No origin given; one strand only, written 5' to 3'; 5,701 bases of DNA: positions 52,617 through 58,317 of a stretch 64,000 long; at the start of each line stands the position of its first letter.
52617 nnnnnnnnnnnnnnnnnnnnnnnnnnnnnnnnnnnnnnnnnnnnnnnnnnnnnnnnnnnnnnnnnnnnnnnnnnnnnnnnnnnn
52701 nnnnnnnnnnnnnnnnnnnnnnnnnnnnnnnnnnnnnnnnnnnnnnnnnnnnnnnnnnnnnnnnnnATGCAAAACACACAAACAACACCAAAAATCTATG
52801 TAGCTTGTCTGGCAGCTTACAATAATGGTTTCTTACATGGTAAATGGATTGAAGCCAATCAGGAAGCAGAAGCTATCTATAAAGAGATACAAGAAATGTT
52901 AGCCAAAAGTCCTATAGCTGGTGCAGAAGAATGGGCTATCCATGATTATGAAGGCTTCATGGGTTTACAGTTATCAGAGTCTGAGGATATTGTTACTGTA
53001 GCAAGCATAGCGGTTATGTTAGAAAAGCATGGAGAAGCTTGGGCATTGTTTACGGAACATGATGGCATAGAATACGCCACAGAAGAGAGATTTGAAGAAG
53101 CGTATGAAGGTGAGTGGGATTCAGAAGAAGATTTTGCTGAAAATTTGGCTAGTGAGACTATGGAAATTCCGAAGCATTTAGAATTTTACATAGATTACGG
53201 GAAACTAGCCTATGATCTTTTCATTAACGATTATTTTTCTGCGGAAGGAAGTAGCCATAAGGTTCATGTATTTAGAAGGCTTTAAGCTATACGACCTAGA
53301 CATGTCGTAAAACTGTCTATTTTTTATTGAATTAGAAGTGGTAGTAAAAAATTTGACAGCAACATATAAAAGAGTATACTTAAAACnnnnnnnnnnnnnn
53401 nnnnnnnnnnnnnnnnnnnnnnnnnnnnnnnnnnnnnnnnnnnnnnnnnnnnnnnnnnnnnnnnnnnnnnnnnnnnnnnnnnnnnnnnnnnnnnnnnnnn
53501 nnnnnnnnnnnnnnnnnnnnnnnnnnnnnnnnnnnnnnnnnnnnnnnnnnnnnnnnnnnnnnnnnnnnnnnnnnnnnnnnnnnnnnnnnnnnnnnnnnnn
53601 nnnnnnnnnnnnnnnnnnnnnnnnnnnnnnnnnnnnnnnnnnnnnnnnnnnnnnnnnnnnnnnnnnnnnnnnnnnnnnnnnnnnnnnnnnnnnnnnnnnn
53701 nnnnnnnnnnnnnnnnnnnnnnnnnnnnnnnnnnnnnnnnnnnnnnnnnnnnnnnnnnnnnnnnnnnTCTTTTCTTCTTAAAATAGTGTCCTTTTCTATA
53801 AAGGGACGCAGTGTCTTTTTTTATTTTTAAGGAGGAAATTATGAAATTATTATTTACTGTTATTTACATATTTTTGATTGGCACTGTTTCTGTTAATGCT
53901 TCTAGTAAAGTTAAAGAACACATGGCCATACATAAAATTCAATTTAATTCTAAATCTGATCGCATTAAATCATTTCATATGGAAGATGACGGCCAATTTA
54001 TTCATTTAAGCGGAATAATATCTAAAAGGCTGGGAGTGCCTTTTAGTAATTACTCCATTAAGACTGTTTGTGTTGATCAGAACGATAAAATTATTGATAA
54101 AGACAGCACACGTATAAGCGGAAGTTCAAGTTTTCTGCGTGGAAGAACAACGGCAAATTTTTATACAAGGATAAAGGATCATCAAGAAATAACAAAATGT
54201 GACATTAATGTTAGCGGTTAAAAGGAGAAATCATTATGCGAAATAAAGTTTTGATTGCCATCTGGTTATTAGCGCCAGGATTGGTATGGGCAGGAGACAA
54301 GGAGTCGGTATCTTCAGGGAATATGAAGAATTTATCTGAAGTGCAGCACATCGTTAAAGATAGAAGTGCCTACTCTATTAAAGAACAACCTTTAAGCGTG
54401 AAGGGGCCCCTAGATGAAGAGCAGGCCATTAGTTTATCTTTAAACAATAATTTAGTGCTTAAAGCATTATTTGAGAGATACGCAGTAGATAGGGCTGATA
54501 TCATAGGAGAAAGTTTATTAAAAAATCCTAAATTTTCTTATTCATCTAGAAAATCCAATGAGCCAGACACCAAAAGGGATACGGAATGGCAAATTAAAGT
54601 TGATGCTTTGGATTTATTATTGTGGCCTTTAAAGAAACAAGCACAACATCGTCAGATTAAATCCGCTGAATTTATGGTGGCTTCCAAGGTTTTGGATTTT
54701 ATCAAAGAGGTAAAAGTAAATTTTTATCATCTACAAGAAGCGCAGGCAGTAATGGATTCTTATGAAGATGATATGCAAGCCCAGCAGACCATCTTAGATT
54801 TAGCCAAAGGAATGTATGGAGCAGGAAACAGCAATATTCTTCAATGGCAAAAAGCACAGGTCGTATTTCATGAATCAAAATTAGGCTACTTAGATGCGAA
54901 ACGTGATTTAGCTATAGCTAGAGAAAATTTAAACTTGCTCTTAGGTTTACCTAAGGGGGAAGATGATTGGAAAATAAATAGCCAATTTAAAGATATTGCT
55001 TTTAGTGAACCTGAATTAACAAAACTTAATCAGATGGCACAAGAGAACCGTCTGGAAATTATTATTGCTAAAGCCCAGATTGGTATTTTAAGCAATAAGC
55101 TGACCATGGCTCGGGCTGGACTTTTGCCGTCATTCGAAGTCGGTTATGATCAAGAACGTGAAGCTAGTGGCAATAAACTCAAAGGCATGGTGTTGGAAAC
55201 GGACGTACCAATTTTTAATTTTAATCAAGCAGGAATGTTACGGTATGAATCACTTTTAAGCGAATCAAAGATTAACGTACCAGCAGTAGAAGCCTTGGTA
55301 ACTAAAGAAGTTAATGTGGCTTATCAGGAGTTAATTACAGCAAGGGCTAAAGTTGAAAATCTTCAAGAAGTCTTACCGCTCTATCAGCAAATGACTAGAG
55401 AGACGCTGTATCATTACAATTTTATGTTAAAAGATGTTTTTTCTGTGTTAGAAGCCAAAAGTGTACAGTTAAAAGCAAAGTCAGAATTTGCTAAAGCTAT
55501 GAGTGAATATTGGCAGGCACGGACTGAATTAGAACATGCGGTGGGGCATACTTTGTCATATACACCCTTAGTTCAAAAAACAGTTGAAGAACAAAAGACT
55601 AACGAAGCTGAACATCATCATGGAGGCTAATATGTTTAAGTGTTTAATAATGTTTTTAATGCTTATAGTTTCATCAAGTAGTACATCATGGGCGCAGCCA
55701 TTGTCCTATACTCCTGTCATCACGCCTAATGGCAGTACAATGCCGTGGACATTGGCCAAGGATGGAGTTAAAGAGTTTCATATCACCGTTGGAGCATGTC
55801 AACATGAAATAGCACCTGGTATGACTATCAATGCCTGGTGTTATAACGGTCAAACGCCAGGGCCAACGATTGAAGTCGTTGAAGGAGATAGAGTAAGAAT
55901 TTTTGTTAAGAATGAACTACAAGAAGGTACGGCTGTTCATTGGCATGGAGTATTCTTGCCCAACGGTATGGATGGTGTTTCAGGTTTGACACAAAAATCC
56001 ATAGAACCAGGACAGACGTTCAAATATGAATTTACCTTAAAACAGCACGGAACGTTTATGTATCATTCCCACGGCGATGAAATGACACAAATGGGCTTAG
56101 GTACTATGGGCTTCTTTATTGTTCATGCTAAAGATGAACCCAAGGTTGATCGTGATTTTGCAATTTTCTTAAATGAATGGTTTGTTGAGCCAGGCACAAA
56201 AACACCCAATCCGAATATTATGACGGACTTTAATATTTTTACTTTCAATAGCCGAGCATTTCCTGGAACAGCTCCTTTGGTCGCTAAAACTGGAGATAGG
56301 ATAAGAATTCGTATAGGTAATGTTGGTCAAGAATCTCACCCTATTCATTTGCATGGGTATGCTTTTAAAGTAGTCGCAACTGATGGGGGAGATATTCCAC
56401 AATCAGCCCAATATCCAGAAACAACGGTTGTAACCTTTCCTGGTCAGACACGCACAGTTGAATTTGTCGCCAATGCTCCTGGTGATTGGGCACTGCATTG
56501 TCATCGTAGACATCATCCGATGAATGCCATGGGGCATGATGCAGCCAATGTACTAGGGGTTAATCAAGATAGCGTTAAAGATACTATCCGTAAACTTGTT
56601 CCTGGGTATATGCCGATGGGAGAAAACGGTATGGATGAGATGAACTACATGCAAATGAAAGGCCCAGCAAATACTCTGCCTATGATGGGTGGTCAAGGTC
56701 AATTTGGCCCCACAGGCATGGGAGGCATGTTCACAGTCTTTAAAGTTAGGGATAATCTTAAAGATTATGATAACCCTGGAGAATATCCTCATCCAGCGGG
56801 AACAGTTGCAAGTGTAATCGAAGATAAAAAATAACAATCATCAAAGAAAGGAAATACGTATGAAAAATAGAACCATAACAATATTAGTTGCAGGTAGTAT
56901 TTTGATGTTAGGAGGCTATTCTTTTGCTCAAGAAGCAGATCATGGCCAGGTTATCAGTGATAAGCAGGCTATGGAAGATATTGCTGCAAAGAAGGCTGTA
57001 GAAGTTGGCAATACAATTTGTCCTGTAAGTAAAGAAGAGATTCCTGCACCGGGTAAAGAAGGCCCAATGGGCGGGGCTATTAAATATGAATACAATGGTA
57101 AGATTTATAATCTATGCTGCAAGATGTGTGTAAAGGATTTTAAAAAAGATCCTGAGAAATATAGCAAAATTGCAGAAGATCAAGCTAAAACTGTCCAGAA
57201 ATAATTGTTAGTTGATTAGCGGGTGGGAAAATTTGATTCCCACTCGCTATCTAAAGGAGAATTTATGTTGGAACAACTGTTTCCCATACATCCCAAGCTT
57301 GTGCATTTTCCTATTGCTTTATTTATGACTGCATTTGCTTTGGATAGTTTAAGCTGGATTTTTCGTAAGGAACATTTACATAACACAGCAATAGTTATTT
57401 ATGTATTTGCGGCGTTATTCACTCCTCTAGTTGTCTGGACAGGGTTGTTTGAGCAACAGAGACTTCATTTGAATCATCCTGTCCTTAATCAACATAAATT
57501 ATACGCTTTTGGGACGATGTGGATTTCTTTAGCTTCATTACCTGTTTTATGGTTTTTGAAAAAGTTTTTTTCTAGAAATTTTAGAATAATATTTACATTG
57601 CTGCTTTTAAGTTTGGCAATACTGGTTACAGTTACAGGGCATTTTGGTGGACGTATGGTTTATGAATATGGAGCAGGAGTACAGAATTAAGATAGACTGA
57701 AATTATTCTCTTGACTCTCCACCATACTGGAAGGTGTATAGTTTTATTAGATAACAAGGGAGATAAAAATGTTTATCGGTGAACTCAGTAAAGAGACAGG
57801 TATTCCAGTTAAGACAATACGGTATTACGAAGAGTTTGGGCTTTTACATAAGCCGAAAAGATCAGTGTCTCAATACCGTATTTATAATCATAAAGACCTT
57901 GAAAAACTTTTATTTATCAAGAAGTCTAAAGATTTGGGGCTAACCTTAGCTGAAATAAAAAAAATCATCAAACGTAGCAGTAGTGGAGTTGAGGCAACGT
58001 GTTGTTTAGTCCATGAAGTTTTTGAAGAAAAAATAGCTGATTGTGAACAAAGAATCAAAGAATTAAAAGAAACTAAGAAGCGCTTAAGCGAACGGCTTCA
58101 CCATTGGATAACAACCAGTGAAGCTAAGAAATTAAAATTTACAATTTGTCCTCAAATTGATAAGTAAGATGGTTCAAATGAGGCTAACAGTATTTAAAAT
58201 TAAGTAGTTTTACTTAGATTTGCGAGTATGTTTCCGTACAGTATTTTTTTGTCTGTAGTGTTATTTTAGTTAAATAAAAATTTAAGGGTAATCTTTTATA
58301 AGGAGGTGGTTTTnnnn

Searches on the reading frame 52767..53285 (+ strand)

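Call 56: search_protein_families(library=pfam, proteins=[window:52767-53285:+], max_evalue=0.001)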
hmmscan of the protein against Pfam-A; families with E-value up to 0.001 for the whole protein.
window:52767-53285:+ (172 aa): 1 family
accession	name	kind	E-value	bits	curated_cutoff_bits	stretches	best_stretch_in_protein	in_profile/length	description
PF07275.16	ArdA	-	4.1e-38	131.9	27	1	10-158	1-147/155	Antirestriction protein (ArdA)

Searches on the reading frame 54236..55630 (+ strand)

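Call 57: search_protein_families(library=pfam, proteins=[window:54236-55630:+], max_evalue=0.001)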
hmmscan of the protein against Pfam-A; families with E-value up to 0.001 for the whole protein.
window:54236-55630:+ (464 aa): 1 family
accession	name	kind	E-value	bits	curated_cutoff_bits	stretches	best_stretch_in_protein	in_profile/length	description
PF02321.23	OEP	-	5.3e-28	98.5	22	2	266-437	6-187/187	Outer membrane efflux protein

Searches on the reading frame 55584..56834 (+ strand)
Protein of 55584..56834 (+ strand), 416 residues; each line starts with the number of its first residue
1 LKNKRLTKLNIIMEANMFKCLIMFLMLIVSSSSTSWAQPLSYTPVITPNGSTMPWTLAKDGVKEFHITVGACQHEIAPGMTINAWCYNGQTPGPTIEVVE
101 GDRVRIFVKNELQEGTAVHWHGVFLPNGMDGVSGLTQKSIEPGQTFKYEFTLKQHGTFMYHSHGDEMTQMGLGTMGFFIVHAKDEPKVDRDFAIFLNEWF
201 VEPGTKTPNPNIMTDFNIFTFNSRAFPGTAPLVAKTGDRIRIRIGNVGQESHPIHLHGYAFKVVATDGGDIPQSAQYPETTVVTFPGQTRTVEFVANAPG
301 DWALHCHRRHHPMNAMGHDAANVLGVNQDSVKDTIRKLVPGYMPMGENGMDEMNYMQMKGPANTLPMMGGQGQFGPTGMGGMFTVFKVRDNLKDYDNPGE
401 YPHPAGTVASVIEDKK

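Call 57: search_protein_families(library=pfam, proteins=[window:55584-56834:+], max_evalue=0.001)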
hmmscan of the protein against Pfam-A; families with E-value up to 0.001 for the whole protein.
window:55584-56834:+ (416 aa): 3 families
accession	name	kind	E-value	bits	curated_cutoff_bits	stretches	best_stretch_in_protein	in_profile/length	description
PF07732.21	Cu-oxidase_3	-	7.4e-40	136.2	21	1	75-184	8-118/119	Multicopper oxidase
PF07731.20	Cu-oxidase_2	-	2.6e-29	102.2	20.4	1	213-318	12-129/137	Multicopper oxidase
PF00394.28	Cu-oxidase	-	3.2e-07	31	21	1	219-311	39-138/157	Multicopper oxidase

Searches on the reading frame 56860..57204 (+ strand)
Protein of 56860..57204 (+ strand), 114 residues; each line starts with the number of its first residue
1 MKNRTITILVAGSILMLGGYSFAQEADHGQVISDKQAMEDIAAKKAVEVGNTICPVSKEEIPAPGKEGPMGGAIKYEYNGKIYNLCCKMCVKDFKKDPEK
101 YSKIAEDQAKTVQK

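Call 57: search_protein_families(library=pfam, proteins=[window:56860-57204:+], max_evalue=0.001)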
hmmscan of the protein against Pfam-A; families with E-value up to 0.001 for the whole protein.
window:56860-57204:+ (114 aa): 2 families
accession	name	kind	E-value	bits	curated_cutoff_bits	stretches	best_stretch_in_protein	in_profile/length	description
PF04945.19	YHS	-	2e-07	31.3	30.3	1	75-101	17-43/47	YHS domain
PF08394.17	Arc_trans_TRASH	-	0.00017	22.1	27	1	74-96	15-37/43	Archaeal TRASH domain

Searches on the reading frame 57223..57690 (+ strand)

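Call 57: search_protein_families(library=pfam, proteins=[window:57223-57690:+], max_evalue=0.001)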
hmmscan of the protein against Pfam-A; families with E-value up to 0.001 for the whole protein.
window:57223-57690:+ (155 aa): 1 family
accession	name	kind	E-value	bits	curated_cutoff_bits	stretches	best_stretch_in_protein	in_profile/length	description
PF09990.14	DUF2231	-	8.3e-17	62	26.4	1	20-154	2-138/139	Predicted membrane protein (DUF2231)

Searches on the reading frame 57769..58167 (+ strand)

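Call 57: search_protein_families(library=pfam, proteins=[window:57769-58167:+], max_evalue=0.001)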
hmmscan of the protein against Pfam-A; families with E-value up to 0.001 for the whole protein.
window:57769-58167:+ (132 aa): 3 families
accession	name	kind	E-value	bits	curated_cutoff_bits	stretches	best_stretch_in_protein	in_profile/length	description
PF13411.12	MerR_1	-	2e-20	73.1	21.6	1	3-68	3-67/69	MerR HTH family regulatory protein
PF00376.29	MerR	-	2e-13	50.4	28.2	1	3-39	2-38/38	MerR family regulatory protein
PF09278.17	MerR-DNA-bind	-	1.3e-12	48.5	25.4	1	44-108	1-64/65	MerR, DNA binding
